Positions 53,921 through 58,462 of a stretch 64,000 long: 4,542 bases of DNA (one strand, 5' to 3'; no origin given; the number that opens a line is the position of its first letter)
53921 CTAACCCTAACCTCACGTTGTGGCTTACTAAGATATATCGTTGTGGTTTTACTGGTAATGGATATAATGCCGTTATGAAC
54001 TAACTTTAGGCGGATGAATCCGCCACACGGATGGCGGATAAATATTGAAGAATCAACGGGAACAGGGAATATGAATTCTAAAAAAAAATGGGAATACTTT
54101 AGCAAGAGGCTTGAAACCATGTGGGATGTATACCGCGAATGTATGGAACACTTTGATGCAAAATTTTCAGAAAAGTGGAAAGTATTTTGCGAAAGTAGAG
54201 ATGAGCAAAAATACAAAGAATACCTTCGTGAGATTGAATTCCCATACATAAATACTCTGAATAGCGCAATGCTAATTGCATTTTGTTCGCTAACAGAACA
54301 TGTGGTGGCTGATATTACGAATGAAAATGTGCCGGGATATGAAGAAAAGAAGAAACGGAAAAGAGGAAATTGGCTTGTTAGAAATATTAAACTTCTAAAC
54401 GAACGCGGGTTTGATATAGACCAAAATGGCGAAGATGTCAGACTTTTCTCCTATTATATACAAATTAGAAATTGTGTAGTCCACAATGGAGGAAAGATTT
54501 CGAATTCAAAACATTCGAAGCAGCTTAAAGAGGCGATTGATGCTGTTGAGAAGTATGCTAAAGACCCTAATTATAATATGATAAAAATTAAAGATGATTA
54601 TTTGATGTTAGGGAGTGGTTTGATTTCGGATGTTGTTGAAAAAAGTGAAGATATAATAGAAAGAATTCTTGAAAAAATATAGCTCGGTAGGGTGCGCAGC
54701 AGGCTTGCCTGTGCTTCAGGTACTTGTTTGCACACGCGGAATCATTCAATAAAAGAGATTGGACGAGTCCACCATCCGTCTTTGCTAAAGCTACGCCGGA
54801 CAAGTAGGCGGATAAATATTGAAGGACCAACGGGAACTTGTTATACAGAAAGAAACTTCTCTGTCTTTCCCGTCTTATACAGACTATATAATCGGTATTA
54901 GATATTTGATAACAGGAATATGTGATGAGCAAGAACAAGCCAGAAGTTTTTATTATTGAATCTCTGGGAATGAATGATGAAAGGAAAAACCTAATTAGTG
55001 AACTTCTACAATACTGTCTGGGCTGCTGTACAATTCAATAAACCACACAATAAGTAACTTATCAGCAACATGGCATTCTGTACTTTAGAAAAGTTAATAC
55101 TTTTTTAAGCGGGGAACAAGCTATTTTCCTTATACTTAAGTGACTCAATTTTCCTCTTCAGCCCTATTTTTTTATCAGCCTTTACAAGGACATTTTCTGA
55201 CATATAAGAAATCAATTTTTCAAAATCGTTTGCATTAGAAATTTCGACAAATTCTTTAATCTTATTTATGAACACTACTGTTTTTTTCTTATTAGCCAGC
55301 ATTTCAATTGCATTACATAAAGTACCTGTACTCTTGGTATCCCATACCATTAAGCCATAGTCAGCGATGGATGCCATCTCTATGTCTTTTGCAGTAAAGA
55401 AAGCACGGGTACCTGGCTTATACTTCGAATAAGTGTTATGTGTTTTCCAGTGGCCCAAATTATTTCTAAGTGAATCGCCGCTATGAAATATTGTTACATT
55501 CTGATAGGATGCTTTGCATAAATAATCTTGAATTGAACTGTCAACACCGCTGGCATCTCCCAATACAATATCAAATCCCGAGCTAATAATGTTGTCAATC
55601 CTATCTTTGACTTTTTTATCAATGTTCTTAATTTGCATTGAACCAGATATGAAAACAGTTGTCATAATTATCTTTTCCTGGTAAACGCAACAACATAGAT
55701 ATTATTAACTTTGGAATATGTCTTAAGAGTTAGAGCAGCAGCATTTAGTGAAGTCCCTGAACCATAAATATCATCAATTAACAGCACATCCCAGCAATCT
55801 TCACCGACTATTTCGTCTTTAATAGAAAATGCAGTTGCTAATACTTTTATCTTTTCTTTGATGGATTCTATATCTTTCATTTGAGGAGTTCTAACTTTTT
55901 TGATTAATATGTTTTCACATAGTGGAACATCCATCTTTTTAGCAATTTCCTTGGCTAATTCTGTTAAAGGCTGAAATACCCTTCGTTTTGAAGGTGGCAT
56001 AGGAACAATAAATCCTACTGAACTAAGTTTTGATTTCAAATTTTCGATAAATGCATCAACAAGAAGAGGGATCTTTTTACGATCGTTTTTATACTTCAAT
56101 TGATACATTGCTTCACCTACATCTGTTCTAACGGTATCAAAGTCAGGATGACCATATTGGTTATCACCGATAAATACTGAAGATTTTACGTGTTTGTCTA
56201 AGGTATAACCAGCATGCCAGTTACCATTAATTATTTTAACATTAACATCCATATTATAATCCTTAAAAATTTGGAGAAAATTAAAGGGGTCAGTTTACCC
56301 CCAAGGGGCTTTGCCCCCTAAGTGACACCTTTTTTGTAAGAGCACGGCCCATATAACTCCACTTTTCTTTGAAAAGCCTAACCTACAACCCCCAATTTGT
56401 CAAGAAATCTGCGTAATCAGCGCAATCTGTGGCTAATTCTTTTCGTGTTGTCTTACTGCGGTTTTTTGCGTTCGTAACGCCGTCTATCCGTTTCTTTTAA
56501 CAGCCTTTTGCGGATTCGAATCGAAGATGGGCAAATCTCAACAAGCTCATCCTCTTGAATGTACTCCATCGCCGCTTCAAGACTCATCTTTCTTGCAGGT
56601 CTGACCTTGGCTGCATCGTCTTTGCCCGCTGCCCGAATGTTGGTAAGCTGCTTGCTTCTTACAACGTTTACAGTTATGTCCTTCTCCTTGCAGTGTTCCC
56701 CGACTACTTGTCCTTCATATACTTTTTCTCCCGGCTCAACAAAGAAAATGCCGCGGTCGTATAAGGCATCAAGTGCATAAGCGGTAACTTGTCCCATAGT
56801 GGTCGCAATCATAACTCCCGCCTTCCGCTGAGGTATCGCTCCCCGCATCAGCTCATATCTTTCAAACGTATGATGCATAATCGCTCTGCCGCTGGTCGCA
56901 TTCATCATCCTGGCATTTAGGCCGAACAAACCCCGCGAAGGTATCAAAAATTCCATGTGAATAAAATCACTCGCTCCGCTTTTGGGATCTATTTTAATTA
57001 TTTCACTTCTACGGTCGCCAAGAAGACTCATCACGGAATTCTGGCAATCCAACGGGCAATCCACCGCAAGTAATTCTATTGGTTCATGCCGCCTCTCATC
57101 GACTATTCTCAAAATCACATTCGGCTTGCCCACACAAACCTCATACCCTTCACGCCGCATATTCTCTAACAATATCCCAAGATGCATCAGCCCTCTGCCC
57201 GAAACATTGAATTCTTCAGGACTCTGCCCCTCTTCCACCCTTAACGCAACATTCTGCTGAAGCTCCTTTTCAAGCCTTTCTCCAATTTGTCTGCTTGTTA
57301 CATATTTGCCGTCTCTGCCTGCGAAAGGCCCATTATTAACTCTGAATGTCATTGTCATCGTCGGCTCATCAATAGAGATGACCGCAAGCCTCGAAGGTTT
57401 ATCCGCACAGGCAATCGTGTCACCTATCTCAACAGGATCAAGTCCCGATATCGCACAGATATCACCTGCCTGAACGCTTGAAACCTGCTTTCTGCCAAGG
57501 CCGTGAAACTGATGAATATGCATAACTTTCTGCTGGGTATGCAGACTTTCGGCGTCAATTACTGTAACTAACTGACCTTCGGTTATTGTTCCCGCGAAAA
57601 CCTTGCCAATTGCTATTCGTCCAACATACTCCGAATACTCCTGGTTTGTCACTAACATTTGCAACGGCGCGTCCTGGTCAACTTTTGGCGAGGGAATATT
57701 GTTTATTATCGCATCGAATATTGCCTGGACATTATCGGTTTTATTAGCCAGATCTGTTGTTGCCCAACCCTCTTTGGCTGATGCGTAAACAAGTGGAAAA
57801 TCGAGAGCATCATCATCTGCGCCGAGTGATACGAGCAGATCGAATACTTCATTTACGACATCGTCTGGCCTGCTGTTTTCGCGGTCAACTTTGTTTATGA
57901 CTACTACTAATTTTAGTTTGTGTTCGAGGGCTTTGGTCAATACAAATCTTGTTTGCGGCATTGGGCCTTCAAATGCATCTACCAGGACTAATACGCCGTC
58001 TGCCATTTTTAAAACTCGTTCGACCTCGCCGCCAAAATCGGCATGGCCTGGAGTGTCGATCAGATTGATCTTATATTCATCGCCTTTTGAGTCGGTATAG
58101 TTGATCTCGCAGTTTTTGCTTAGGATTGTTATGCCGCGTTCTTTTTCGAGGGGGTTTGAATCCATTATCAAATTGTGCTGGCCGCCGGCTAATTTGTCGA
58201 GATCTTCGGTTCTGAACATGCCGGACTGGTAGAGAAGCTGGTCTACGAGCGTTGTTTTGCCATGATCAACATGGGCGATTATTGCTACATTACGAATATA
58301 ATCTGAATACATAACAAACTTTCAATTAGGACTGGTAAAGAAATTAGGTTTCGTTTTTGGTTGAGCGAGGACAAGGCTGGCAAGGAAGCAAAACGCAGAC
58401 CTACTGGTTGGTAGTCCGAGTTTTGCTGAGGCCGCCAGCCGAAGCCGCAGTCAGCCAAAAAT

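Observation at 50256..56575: The convergent rlmL-like/typA junction is present twice, each copy with different conflict-type cargo (variable hotspot caught in duplicate)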

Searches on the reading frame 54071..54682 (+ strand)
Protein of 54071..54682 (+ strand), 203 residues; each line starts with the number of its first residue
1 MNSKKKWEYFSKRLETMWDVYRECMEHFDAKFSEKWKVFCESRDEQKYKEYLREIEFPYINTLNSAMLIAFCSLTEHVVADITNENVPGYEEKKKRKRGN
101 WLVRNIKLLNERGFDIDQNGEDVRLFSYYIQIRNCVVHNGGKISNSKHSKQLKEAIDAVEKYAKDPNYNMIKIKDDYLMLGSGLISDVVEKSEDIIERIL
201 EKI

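Call 9: search_protein_families(library=pfam, proteins=[window:54071-54682:+], max_evalue=0.01)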
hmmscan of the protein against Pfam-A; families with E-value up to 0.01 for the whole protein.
window:54071-54682:+ (203 aa): 0 families

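Call 10: search_protein_families(library=padloc, proteins=[window:54071-54682:+], max_evalue=0.01)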
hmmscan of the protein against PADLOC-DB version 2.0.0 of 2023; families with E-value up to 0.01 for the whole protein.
window:54071-54682:+ (203 aa): 2 families
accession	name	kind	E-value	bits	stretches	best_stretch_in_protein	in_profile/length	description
PDLC03820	RTasHEPN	-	9.2e-06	23.9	1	90-193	42-135/148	DRT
PDLC03836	DzbB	-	0.00094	16.7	1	131-162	298-329/341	-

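Call 29: search_protein_families(library=ncbifam, proteins=[window:54071-54682:+], max_evalue=0.1)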
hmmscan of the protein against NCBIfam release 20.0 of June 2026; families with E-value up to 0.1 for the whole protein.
window:54071-54682:+ (203 aa): 1 family
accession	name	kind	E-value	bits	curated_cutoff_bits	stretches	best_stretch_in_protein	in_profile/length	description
NF007882.0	PRK10590.1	equivalog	0.078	11.9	743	1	92-144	65-116/456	ATP-dependent RNA helicase RhlE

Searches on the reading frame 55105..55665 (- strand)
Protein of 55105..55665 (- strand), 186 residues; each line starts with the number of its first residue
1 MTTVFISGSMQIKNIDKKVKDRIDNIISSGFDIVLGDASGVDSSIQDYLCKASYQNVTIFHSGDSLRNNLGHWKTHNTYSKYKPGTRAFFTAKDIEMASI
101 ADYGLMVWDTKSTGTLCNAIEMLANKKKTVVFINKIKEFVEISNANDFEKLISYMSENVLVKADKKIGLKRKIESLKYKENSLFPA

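Call 9: search_protein_families(library=pfam, proteins=[window:55105-55665:-], max_evalue=0.01)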
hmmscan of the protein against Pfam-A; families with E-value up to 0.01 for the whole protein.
window:55105-55665:- (186 aa): 0 families

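Call 10: search_protein_families(library=padloc, proteins=[window:55105-55665:-], max_evalue=0.01)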
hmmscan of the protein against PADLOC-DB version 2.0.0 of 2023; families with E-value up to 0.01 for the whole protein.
window:55105-55665:- (186 aa): 0 families

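Call 29: search_protein_families(library=ncbifam, proteins=[window:55105-55665:-], max_evalue=0.1)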
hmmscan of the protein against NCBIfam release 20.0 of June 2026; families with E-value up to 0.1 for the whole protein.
window:55105-55665:- (186 aa): 1 family
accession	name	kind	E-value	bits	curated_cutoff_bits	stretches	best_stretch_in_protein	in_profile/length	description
TIGR02851.1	spore_V_T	equivalog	0.0087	15.9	235.9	0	116-165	97-145/180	stage V sporulation protein T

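Call 52: search_solved_structures(query=window:55105-55665:-, max_evalue=1)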
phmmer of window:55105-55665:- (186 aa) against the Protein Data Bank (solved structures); distinct sequences matched with E-value up to 1: 1.
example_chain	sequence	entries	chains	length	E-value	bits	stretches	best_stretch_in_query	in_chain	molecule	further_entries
9nvx_L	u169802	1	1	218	0.4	14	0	79-112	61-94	CI91-Apex1.01 lambda chain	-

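Call 64: find_homologous_proteins(query=window:55105-55665:-, max_evalue=0.001)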
Query window:55105-55665:- (186 aa): 872 proteins with E <= 0.001 among 912 candidates; the best 120 are listed.
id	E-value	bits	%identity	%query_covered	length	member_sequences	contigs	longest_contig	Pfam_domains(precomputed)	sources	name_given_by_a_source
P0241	4.0e-115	400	99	100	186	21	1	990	-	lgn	-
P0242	1.5e-99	349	85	100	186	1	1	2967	-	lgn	-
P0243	1.6e-96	339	84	99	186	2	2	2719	-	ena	-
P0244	4.2e-69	250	64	99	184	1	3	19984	-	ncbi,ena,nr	ncbi:MAG TPA: hypothetical protein PKC28_09605 [Bdellovibrionales bacterium]|nr:hypothetical protein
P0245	1.1e-66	242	62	99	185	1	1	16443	-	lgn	-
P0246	1.2e-66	242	63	99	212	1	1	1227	-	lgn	-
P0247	1.2e-65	239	61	99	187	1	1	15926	-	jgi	jgi:hypothetical protein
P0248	1.6e-65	238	56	99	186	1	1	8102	-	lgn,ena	-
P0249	3.7e-65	237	60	99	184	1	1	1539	-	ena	-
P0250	6.5e-65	236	62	99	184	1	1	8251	-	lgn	-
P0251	1.2e-64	235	61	99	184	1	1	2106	-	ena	-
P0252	3.6e-64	234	60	99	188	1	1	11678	-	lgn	-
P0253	6.4e-64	233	56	99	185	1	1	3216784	-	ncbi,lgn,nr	ncbi:MAG: hypothetical protein HRU78_08015 [Gammaproteobacteria bacterium]|nr:MAG: hypothetical prot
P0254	6.7e-64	233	60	99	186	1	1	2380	-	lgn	-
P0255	8.3e-64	233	60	99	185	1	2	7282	-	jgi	jgi:hypothetical protein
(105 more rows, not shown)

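Call 75: predict_structure(alignment_id=A4)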
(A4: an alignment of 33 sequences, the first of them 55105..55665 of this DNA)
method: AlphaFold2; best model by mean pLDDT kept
length: 186 residues; sequences in the alignment: 33
mean_pLDDT: 94.6   pTM: 0.89
mean pLDDT of the five models: 94.6, 94.5, 93.6, 93.0, 92.8
residues with pLDDT >= 90: 163; 70-90: 18; 50-70: 3; < 50: 2
segments of 3 or more residues with pLDDT < 50: none
pLDDT, mean of each block of 10 residues (from residue 1): 97 97 98 97 98 98 93 95 89 96 98 97 97 98 96 97 96 89 56
secondary structure, 60 per line:
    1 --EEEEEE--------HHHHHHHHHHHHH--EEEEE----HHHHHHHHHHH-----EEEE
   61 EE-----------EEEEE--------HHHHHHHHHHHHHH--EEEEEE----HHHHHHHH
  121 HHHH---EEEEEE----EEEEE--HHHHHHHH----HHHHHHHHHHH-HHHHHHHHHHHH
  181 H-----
elements in order: E3-8 H17-29 E32-36 H41-51 E57-62 E74-78 H87-100 E103-108 H113-124 E128-133 E138-142 H145-152 H157-167 H169-181

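Call 79: fold_search(model_id=the predicted structure, library=pdb)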
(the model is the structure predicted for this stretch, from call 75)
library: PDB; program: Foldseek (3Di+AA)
matches with E <= 10: 1313; with E <= 0.001: 1
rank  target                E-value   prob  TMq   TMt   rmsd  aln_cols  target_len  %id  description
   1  8zva                  8.3e-05  1.00  0.53  0.34   3.8       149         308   16  structure of ShosA from E.coli APEC O1 (released 2025-04-09)
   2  4ljk_B                1.8e-03  1.00  0.55  0.48   3.7       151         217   18  Structural insights into the unique single-stranded DNA binding mode of DNA processing protein A from Helicobacter pyl (released 2014-01-01)
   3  3uqz_C                2.8e-03  1.00  0.58  0.40   8.3       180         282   14  X-ray structure of DNA processing protein A (DprA) from Streptococcus pneumoniae (released 2012-08-29)
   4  4ljk_D                3.1e-03  1.00  0.56  0.50   9.8       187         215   17  Structural insights into the unique single-stranded DNA binding mode of DNA processing protein A from Helicobacter pyl (released 2014-01-01)
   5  6mh4_A                3.3e-03  1.00  0.40  0.23   5.1       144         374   12  Crystal Structure of 1-deoxy-D-xylulose-5-phosphate reductoisomerase from Staphylococcus schleiferi, Apoenzyme (released 2020-03-18)
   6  3uqz_A                3.6e-03  1.00  0.55  0.38   5.5       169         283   15  X-ray structure of DNA processing protein A (DprA) from Streptococcus pneumoniae (released 2012-08-29)
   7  8sla_C                4.3e-03  0.95  0.38  0.10   9.0       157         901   10  Cryo-EM structure of the rat TRPM5 channel in trace calcium, trace-2 (released 2024-07-03)
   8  4ljk_F                6.3e-03  1.00  0.54  0.46   3.6       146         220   19  Structural insights into the unique single-stranded DNA binding mode of DNA processing protein A from Helicobacter pyl (released 2014-01-01)
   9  5dul_D                6.3e-03  0.99  0.39  0.21   4.8       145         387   12  1-deoxy-D-xylulose 5-phosphate reductoisomerase from Yersinia pestis in complex with NADPH (released 2015-09-30)
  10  4ljk_G                6.7e-03  1.00  0.53  0.46   3.7       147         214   18  Structural insights into the unique single-stranded DNA binding mode of DNA processing protein A from Helicobacter pyl (released 2014-01-01)
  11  5mll_A                6.7e-03  1.00  0.57  0.50  10.9       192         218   16  Structure of HpDprA at 1.9 Angstroms resolution (released 2017-12-20)
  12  4ljr_A                7.2e-03  1.00  0.57  0.51  10.1       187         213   17  Structural insights into the unique single-stranded DNA binding mode of DNA processing protein A from Helicobacter pyl (released 2014-01-01)
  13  8e6q_A                7.2e-03  0.95  0.48  0.09   7.7       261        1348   12  Human TRPM2 ion channel in 1 mM ADPR (released 2024-08-14)
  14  8e4n_A                7.6e-03  0.99  0.56  0.15   6.3       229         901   12  The closed C1-state mouse TRPM8 structure in complex with PI(4,5)P2 (released 2022-10-26)
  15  7mbq_A                7.6e-03  0.97  0.48  0.12   7.9       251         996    9  Cryo-EM structure of zebrafish TRPM5 in the presence of 5 mM calcium (released 2021-07-07)
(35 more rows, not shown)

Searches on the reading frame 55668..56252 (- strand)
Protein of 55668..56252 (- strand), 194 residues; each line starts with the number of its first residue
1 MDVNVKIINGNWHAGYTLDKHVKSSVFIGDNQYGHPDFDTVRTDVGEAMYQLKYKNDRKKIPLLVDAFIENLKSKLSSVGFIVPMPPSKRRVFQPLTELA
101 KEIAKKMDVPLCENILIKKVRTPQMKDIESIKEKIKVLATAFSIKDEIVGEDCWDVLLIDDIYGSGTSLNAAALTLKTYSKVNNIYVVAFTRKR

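Call 9: search_protein_families(library=pfam, proteins=[window:55668-56252:-], max_evalue=0.01)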
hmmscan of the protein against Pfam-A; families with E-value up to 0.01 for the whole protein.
window:55668-56252:- (194 aa): 1 family
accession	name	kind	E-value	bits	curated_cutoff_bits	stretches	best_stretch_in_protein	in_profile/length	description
PF00156.33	Pribosyltran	-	0.00012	21.8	26.3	1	99-179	43-113/158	Phosphoribosyl transferase domain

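Call 10: search_protein_families(library=padloc, proteins=[window:55668-56252:-], max_evalue=0.01)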
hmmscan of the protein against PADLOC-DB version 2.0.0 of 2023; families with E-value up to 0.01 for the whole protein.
window:55668-56252:- (194 aa): 4 families
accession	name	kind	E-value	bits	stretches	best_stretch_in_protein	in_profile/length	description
PDLC03928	PsyrT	-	7.6e-14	48.9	1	43-192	538-683/689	-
PDLC03962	ShosT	-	2.9e-10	38.4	1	72-192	83-210/237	-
PDLC02935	PRTase_III-A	-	0.00097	16.6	1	69-188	71-163/290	-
PDLC02931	PRTase_III-A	-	0.0015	16.2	1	120-189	105-173/267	-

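Call 29: search_protein_families(library=ncbifam, proteins=[window:55668-56252:-], max_evalue=0.1)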
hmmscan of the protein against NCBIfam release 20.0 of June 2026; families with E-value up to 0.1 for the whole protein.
window:55668-56252:- (194 aa): 5 families
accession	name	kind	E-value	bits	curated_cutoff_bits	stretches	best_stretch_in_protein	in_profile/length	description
TIGR00201.1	comF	subfamily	5.9e-07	29.6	233.55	1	49-190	49-188/190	ComF family protein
NF005299.0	PRK06827.1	subfamily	0.018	13.8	327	1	147-189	257-300/383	phosphoribosylpyrophosphate synthetase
TIGR01251.1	ribP_PPkin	subfamily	0.025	13.5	113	1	98-188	172-244/309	ribose-phosphate diphosphokinase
TIGR01203.1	HGPRTase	equivalog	0.055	13.2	150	0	145-193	80-124/167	hypoxanthine phosphoribosyltransferase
TIGR00336.1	pyrE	equivalog_domain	0.077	12.8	106.8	1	142-193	95-148/173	orotate phosphoribosyltransferase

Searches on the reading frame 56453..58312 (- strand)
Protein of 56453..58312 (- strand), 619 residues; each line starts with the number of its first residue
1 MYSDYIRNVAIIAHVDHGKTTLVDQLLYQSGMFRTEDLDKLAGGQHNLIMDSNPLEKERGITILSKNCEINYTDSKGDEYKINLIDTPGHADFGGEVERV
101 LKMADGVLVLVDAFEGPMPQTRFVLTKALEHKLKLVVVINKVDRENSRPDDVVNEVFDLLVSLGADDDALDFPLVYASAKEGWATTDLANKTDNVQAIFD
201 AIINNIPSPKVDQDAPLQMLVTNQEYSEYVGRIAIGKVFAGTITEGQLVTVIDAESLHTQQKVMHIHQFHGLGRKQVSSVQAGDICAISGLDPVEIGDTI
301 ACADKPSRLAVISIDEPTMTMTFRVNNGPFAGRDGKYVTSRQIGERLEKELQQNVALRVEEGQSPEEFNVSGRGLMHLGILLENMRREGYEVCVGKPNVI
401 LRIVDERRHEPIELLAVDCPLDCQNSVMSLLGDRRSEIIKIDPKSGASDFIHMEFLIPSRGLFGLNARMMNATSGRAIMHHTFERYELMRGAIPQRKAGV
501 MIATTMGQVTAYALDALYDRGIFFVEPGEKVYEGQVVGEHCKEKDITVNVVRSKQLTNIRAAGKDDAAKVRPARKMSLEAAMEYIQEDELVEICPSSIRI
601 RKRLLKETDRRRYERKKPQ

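Call 9: search_protein_families(library=pfam, proteins=[window:56453-58312:-], max_evalue=0.01)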
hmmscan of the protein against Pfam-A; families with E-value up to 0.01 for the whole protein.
window:56453-58312:- (619 aa): 7 families
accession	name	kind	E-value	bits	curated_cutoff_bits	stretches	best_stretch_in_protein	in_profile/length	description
PF00009.33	GTP_EFTU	-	3.6e-56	190.2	26.5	1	6-208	3-188/188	Elongation factor Tu GTP binding domain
PF21018.2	BipA_C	-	3.8e-44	149.4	23.8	1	499-606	2-109/110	TypA/BipA C-terminal domain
PF00679.30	EFG_C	-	4.7e-18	65.4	27.9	1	409-496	3-88/89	Elongation factor G C-terminus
PF03144.31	GTP_EFTU_D2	-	2.8e-10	40.9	30.3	1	231-301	1-73/73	Elongation factor Tu domain 2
PF22042.2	EF-G_D2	-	6.8e-10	39.4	27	1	217-300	2-81/84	Elongation factor G domain 2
PF01926.29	MMR_HSR1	-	3.7e-05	24.3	21.9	1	70-141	36-113/113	50S ribosome-binding GTPase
PF14492.12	EFG_III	-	0.00084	19.8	27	1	341-394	19-73/75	Elongation Factor G, domain III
